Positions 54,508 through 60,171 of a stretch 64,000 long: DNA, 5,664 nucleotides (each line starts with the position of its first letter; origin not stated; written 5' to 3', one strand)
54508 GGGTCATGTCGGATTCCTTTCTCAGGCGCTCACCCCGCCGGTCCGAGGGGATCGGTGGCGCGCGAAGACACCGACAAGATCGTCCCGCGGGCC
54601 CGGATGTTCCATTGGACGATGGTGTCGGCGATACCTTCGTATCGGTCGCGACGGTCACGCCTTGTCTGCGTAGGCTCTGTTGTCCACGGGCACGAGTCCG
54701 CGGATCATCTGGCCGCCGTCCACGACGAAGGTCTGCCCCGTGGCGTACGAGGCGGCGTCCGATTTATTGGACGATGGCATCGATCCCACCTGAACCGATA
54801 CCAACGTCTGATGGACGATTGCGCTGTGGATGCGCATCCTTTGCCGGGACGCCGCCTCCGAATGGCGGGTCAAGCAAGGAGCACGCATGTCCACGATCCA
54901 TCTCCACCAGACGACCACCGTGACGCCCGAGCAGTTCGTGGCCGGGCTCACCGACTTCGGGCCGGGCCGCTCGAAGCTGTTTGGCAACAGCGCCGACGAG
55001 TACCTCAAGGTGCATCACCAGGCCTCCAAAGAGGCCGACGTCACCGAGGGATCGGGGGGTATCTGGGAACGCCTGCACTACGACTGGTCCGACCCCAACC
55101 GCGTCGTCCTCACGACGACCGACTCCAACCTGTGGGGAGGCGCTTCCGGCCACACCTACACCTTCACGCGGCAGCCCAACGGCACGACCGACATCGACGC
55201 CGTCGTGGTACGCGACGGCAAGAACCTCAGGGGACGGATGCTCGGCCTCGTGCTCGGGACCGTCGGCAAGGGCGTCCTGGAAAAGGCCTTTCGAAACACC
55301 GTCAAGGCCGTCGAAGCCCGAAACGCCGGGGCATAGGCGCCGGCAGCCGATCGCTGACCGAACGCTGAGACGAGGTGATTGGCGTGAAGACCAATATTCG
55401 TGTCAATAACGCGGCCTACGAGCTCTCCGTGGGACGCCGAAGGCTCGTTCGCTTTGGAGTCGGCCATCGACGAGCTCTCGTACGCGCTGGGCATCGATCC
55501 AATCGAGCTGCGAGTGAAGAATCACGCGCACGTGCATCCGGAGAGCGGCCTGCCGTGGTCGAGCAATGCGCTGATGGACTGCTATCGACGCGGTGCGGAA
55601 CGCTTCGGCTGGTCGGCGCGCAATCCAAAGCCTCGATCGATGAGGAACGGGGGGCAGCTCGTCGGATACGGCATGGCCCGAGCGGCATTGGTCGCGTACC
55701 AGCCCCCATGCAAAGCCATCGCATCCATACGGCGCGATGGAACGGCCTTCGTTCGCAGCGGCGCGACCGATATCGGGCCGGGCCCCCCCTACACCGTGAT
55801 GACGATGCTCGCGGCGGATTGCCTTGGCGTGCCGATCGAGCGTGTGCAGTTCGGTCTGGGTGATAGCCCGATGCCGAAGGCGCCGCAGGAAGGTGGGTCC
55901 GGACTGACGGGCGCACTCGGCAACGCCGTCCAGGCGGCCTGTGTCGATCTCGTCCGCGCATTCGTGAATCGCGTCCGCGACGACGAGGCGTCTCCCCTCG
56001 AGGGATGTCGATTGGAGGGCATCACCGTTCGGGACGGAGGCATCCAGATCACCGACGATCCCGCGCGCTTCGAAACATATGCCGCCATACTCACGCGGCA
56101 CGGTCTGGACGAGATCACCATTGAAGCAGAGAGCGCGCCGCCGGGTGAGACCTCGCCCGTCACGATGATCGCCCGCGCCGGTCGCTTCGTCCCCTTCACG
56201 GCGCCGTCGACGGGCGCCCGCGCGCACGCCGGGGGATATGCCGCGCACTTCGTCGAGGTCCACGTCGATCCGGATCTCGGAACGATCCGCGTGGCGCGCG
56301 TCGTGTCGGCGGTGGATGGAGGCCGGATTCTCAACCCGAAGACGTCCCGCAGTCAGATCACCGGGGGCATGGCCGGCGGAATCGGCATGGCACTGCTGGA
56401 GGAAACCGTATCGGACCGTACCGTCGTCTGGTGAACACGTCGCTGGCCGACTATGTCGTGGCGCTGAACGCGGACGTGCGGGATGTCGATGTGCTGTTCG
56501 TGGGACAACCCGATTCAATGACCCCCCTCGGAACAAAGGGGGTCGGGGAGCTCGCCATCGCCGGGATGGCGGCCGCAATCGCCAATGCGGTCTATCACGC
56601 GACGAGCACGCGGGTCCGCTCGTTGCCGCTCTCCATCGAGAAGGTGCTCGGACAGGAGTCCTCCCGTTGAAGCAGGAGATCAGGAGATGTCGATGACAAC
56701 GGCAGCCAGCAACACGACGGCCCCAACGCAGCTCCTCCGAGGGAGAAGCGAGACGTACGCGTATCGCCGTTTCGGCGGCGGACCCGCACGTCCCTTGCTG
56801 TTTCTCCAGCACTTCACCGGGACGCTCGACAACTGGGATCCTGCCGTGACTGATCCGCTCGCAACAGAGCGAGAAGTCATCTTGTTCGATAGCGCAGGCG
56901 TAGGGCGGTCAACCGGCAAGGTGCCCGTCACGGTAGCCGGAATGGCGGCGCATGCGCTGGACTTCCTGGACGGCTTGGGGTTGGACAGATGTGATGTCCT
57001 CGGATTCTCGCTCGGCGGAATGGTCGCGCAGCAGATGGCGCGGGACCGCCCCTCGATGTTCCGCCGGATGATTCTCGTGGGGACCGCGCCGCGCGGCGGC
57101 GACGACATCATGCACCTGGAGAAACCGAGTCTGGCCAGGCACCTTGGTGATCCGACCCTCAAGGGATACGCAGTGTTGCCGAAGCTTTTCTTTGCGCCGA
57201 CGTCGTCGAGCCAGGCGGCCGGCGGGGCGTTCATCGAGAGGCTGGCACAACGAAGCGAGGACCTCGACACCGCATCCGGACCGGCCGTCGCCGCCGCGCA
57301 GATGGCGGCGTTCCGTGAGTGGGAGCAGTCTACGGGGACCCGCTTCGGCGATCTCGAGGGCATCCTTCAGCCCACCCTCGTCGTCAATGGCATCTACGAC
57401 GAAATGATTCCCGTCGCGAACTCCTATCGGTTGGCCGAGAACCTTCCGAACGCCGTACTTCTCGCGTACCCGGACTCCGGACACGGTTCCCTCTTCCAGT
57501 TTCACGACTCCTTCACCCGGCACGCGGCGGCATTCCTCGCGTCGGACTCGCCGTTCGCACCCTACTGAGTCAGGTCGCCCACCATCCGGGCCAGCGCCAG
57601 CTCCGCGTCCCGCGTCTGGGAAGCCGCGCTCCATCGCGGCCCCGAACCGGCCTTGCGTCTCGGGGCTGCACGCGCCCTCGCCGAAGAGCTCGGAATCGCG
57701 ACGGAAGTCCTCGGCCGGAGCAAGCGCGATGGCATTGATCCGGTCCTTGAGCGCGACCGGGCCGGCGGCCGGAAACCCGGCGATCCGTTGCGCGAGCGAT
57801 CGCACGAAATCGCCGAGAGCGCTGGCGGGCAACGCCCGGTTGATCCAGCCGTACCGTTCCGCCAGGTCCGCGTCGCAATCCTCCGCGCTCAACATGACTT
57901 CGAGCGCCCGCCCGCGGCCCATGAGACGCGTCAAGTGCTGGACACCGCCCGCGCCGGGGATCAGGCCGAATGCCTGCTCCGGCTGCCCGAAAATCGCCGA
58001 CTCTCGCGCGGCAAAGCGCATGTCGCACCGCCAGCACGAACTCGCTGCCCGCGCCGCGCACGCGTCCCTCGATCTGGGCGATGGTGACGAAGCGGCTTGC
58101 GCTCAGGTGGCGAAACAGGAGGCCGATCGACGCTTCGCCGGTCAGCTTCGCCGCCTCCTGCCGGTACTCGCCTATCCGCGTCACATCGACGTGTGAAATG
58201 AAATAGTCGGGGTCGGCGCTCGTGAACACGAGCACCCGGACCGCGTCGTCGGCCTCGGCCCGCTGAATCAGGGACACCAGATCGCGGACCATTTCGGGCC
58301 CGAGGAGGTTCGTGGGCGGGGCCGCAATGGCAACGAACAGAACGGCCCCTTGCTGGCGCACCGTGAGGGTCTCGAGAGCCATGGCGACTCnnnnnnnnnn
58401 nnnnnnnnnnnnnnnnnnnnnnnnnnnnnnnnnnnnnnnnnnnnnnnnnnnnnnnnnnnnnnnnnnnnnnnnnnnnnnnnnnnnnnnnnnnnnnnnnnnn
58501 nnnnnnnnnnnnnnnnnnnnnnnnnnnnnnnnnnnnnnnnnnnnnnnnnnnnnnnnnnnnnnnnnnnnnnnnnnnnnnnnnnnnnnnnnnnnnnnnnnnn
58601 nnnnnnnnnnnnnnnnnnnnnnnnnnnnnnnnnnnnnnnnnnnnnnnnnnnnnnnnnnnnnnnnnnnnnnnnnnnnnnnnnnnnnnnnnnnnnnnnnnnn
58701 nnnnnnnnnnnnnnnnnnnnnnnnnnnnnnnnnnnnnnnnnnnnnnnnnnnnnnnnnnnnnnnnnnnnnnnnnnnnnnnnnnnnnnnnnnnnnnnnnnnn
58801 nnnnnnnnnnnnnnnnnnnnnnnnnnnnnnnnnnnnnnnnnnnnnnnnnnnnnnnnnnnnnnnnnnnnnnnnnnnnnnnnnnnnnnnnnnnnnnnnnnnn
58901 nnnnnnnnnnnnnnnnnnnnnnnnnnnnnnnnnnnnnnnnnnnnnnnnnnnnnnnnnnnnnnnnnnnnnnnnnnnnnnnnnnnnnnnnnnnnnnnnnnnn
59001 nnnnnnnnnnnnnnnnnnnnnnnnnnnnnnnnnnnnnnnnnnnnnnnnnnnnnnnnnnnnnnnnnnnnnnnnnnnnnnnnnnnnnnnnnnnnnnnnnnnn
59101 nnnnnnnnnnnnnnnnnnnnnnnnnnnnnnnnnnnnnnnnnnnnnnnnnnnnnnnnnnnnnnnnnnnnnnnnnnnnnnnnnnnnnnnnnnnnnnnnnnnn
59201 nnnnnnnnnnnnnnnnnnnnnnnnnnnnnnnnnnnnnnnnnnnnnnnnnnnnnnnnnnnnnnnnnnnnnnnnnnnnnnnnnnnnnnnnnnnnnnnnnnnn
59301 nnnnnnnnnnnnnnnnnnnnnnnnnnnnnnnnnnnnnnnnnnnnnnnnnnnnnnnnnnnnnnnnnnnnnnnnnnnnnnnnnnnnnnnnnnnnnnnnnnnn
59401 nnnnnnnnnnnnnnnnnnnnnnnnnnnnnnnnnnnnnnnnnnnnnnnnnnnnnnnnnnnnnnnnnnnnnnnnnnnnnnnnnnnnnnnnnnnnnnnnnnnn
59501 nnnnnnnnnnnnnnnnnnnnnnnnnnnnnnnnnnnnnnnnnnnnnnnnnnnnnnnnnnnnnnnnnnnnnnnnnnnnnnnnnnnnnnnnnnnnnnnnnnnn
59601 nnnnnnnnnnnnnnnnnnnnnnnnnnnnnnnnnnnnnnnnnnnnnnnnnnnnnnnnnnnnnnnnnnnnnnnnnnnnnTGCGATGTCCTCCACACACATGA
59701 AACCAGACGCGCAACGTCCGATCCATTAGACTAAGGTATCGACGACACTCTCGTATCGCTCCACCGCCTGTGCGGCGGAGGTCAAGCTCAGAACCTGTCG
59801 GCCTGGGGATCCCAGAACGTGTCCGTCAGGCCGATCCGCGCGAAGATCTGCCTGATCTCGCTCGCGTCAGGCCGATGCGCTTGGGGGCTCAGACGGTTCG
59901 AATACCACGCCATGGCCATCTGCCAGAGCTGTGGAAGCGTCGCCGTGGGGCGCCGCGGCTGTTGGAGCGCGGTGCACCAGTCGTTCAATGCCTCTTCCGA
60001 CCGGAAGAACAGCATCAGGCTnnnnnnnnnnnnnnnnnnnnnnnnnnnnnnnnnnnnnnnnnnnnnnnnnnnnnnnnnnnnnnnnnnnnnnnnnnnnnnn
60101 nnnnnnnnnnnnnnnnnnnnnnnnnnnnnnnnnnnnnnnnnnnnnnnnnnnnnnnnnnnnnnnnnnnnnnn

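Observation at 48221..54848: Direct-orientation cassettes C and D with duplicated TGGACGA boxes, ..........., and a conserved sigma70-like -35/-10 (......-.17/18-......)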

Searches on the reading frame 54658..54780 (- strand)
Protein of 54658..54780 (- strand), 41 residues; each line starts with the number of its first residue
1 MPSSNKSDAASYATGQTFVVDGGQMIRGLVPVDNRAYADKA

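Call 55: search_protein_families(library=pfam, proteins=[window:54658-54780:-], max_evalue=0.01)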
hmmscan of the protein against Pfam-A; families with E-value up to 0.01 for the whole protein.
seq(41 aa): 0 families

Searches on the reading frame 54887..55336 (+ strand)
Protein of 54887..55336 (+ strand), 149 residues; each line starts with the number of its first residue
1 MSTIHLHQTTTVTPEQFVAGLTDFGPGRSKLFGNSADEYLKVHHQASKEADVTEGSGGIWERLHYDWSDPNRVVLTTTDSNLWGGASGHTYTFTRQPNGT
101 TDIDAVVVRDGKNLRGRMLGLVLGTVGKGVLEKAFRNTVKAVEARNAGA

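Call 16: search_protein_families(library=pfam, proteins=[window:54887-55336:+], max_evalue=0.01)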
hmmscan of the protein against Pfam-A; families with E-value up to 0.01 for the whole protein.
window:54887-55336:+ (149 aa): 0 families

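Call 32: search_protein_families(library=ncbifam, proteins=[window:54887-55336:+], max_evalue=0.001)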
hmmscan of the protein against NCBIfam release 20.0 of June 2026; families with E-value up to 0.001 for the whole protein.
window:54887-55336:+ (149 aa): 0 families

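Call 67: search_solved_structures(query=window:54887-55336:+, max_evalue=1)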
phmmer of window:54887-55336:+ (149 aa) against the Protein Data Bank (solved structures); distinct sequences matched with E-value up to 1: 4.
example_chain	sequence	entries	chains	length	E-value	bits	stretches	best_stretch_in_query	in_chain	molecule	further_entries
3o3x_A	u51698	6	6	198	0.05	16.8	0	81-145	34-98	gp41-5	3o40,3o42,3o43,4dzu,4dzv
3eye_A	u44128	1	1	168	0.14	15.3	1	68-141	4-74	PTS system N-acetylgalactosamine-specific IIB component 1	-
1umr_C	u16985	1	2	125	0.41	13.8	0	36-72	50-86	CONVULXIN BETA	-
1uos_B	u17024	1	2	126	0.42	13.8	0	36-72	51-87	CONVULXIN BETA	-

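Call 68: search_protein_families(library=pfam, proteins=[window:54887-55336:+], max_evalue=10)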
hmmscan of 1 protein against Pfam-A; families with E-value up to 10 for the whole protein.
window:54887-55336:+ (149 aa): 0 families
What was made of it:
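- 54887..55336 (+): 149-aa protein with SRPBCC/START/Bet v 1 fold. No Pfam or NCBIfam hit (calls 16, 32, 68).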

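Call 69: find_homologous_proteins(query=window:54887-55336:+, max_evalue=0.00001)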
Query window:54887-55336:+ (149 aa): 8000 proteins with E <= 0.00001 among 8000 candidates; the best 120 are listed.
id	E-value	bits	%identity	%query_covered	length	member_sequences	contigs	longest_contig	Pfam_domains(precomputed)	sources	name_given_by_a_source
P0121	3.4e-98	343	-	-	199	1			-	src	-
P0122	1.9e-91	322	95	100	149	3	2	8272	-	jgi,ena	-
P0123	2.1e-88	312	93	100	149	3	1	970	-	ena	-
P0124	1.1e-87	309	93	100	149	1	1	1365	-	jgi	jgi:hypothetical protein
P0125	1.1e-85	303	89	100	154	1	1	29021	-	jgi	jgi:hypothetical protein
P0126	2.2e-85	302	91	100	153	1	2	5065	-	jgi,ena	-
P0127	3.4e-85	301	87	100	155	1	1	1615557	-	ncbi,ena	-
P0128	8.4e-85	300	91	100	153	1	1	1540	-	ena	-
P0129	3.0e-84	298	88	99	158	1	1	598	-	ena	-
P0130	3.2e-84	298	87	100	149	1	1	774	-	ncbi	-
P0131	6.9e-84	297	88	100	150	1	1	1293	-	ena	-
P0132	8.8e-84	297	88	100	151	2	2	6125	-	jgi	-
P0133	9.6e-84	297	86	99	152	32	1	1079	-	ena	-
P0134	9.9e-84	297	85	100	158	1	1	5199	-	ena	-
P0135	1.4e-83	296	87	100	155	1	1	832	-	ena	-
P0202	1.3e-81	290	84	100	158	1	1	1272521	-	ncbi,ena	-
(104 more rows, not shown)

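Call 72: find_encoding_contigs(protein=P0127, flank=4000, max_places=3)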
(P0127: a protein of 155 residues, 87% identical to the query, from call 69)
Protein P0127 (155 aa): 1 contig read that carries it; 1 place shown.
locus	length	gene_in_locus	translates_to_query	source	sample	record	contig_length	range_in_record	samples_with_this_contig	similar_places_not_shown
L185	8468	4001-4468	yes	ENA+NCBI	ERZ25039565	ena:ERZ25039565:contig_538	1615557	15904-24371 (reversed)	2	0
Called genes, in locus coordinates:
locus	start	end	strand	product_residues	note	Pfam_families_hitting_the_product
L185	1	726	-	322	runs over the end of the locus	PF12146:Hydrolase_4 (weak), PF00561:Abhydrolase_1, PF12697:Abhydrolase_6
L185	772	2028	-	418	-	PF06441:EHN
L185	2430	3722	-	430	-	PF06441:EHN, PF00561:Abhydrolase_1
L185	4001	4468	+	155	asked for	-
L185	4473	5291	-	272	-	PF00378:ECH_1, PF16113:ECH_2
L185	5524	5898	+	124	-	PF00072:Response_reg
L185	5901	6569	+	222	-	PF00072:Response_reg, PF00196:GerE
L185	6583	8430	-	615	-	PF08448:PAS_4, PF08447:PAS_3, PF00989:PAS, PF08448:PAS_4, PF08447:PAS_3, PF08447:PAS_3, PF00512:HisKA, PF02518:HATPase_c, +3 more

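Call 73: find_encoding_contigs(protein=P0202, flank=4000, max_places=3)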
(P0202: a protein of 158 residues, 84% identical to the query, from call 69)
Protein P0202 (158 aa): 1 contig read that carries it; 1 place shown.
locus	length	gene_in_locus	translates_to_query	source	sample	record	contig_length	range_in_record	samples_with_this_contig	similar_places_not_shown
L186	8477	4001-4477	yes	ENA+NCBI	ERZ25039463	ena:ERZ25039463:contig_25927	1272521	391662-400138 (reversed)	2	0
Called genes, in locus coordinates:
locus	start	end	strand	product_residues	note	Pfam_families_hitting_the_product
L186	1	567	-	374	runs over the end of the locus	-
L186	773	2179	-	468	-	PF00512:HisKA, PF02518:HATPase_c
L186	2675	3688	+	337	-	PF08240:ADH_N, PF00107:ADH_zinc_N, PF13602:ADH_zinc_N_2 (weak)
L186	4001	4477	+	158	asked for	-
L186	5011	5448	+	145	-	PF01797:Y1_Tnp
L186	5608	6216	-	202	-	-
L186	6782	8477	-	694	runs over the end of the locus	PF13289:SIR2_2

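Call 75: predict_structure(alignment_id=A3)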
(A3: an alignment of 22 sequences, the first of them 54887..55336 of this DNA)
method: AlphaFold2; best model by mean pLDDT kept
length: 149 residues; sequences in the alignment: 22
mean_pLDDT: 79.1   pTM: 0.76
mean pLDDT of the five models: 79.1, 72.9, 62.5, 61.2, 60.3
residues with pLDDT >= 90: 53; 70-90: 56; 50-70: 27; < 50: 13
segments of 3 or more residues with pLDDT < 50: 116-126
pLDDT, mean of each block of 10 residues (from residue 1): 87 93 76 63 94 79 92 88 71 96 88 49 51 82 78
secondary structure, 60 per line:
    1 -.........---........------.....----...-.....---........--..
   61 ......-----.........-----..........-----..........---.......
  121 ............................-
elements in order: E2-10 H14-21 H28-32 E41-45 E49-56 E59-66 E72-80 E86-95 E101-110 H114-148
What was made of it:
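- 54887..55336 (+): AlphaFold2 model with pLDDT 79 (call 75).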

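Call 78: fold_search(model_id=the predicted structure, library=pdb)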
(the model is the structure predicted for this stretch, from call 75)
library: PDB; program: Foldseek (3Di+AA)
matches with E <= 10: 1602; with E <= 0.001: 328
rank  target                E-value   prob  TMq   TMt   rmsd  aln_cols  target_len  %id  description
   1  2d4r_A                1.6e-07  1.00  0.73  0.74   3.1       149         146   12  Crystal structure of TTHA0849 from Thermus thermophilus HB8 (released 2005-12-13)
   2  2d4r_C                1.8e-07  1.00  0.76  0.78   2.9       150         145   12  Crystal structure of TTHA0849 from Thermus thermophilus HB8 (released 2005-12-13)
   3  3tfz_C                6.8e-07  1.00  0.70  0.64   3.8       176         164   14  Crystal structure of Zhui aromatase/cyclase from Streptomcyes sp. R1128 (released 2011-09-14)
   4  2qim                  1.6e-06  1.00  0.62  0.60   4.3       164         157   13  Crystal Structure of Pathogenesis-related Protein LlPR-10.2B from yellow lupine in complex with Cytokinin (released 2008-04-29)
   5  7qb6_A                1.9e-06  1.00  0.66  0.61   4.1       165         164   13  Crystal Structure of Medicago truncatula Nodulin 13 (MtN13) in complex with 3-carboxybenzophenone (released 2022-10-26)
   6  2rez                  2.1e-06  1.00  0.71  0.69   3.4       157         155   14  Tetracenomycin ARO/CYC NaI Structure (released 2008-04-22)
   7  1fm4                  2.7e-06  1.00  0.64  0.60   4.8       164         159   10  CRYSTAL STRUCTURE OF THE BIRCH POLLEN ALLERGEN BET V 1L (released 2002-12-20)
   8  1z94_B                2.7e-06  1.00  0.55  0.56   5.1       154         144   15  X-Ray Crystal Structure of Protein CV1439 from Chromobacterium violaceum. Northeast Structural Genomics Consortium Tar (released 2005-05-10)
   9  5mxw                  2.8e-06  1.00  0.59  0.58   5.0       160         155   13  Crystal structure of yellow lupin LLPR-10.2B protein in complex with melatonin and trans-zeatin. (released 2018-04-18)
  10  5z8o_B                3.2e-06  1.00  0.66  0.67   3.7       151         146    9  Structural of START superfamily protein MSMEG_0129 from Mycobacterium smegmatis (released 2018-03-21)
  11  4bk7                  3.8e-06  1.00  0.64  0.61   4.6       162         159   12  Crystal Structure of a variant of the Major Birch Pollen Allergen Bet v 1 (released 2013-11-27)
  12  5amw_A                3.8e-06  1.00  0.59  0.56   4.8       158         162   13  Crystal Structure of the Strawberry Pathogenesis-Related 10 (PR-10) Fra a 2 protein (A141F) processed with the Crystal (released 2016-04-13)
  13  3kay_A                3.8e-06  1.00  0.60  0.55   4.8       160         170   14  Crystal structure of abscisic acid receptor PYL1 (released 2009-12-08)
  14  2bk0_A                4.0e-06  1.00  0.68  0.66   4.3       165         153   13  Crystal structure of the major celery allergen Api G 1 (released 2005-06-13)
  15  3nmn_C                4.0e-06  1.00  0.63  0.56   4.3       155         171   18  Crystal structure of pyrabactin-bound abscisic acid receptor PYL1 in complex with type 2C protein phosphatase ABI1 (released 2010-08-25)
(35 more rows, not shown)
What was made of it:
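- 54887..55336 (+): Foldseek TM 0.73-0.76 to TTHA0849 and aromatase/cyclases (call 78).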

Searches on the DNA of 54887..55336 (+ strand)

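Call 74: search_with_rna_model(model_id=R1, sources=[L185, L186], filters=off, max_evalue=0.01, show_alignments=6)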
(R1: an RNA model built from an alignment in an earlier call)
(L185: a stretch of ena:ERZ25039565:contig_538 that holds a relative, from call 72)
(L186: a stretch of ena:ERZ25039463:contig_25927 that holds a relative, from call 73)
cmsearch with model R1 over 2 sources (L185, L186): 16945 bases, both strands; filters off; matches with E-value up to 0.01: 4.
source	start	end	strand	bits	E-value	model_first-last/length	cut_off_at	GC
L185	5320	5368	-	38.2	2e-11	1-49/50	-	0.63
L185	2111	2142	-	26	1.6e-07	1-32/50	-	0.62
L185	3807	3836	-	22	2.8e-06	1-30/50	-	0.6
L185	3908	3938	+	17.9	5.4e-05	1-31/50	-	0.58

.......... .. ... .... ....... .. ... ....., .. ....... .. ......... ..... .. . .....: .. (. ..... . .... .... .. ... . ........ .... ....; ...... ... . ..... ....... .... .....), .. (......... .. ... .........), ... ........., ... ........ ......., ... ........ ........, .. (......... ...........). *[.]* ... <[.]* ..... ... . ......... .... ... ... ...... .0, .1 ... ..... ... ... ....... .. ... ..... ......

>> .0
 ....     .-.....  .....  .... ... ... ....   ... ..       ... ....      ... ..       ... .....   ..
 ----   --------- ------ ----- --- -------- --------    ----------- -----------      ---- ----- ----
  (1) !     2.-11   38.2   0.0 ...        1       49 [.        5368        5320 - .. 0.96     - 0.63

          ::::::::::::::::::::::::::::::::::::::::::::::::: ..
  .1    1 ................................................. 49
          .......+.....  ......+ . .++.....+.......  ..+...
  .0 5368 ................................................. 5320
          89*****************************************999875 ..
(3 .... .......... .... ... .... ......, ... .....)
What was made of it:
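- L185 has epoxide hydrolase, site, SRPBCC-fold gene, ECH, REC, regulator and PAS kinase within 8 kb (calls 72, 74).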

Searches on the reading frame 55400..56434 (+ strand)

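Call 16: search_protein_families(library=pfam, proteins=[window:55400-56434:+], max_evalue=0.01)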
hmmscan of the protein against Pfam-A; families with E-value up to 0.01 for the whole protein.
window:55400-56434:+ (344 aa): 2 families
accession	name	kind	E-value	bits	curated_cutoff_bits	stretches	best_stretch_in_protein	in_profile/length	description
PF20256.3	MoCoBD_2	-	5.3e-39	134.8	27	1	65-339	2-261/283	Molybdopterin cofactor-binding domain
PF02738.23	MoCoBD_1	-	7.1e-05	22.5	27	1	12-41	214-243/244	Molybdopterin cofactor-binding domain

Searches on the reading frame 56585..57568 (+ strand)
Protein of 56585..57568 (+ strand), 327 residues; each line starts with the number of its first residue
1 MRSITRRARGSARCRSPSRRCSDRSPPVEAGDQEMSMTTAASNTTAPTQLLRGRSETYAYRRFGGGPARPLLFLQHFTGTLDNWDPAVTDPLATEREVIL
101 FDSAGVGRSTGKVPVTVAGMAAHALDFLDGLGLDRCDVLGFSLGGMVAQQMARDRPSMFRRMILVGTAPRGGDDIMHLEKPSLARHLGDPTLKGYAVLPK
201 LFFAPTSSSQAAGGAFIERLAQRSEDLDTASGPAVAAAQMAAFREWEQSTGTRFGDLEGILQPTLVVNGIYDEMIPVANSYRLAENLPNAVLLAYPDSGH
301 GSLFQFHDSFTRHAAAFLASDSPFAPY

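Call 15: search_protein_families(library=pfam, proteins=[window:56585-57568:+], max_evalue=0.01)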
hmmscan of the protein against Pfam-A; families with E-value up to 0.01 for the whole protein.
window:56585-57568:+ (327 aa): 6 families
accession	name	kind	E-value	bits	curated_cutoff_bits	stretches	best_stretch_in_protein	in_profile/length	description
PF00561.26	Abhydrolase_1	-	2.1e-21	77.2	25.8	1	70-304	2-242/245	alpha/beta hydrolase fold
PF12697.13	Abhydrolase_6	-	2.6e-11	45.1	26.3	1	84-305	14-208/217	Alpha/beta hydrolase family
PF12146.15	Hydrolase_4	-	8.5e-07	28.9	27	1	96-301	32-233/239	Serine aminopeptidase, S33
PF08386.16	Abhydrolase_4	-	2.2e-06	28.2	21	1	261-320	34-93/103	TAP-like protein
PF00326.27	Peptidase_S9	-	8.2e-05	22.6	22.6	0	261-304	144-191/213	Prolyl oligopeptidase family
PF03959.19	FSH1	-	0.0087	16.2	21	0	213-296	111-196/211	Serine hydrolase (FSH1)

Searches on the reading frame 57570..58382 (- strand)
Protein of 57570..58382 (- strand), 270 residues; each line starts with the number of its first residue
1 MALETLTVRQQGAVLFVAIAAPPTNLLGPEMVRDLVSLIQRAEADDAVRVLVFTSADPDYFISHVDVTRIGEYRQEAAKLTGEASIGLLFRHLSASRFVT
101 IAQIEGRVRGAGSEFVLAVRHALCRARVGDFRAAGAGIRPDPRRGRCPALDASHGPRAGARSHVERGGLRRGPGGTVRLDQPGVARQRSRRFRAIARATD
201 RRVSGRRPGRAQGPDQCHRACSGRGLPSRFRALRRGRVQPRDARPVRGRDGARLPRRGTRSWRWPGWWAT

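Call 15: search_protein_families(library=pfam, proteins=[window:57570-58382:-], max_evalue=0.01)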
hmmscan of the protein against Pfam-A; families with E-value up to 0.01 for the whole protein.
window:57570-58382:- (270 aa): 1 family
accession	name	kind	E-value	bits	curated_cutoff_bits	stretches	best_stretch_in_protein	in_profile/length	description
PF00378.25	ECH_1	-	1.1e-10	41.7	27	1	10-118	2-109/251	Enoyl-CoA hydratase/isomerase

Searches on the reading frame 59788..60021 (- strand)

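Call 15: search_protein_families(library=pfam, proteins=[window:59788-60021:-], max_evalue=0.01)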
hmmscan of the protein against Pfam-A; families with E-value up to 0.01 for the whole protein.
window:59788-60021:- (77 aa): 1 family
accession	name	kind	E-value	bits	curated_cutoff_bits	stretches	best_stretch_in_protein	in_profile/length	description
PF03243.20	MerB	-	0.0029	18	27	1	3-40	88-125/126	Alkylmercury lyase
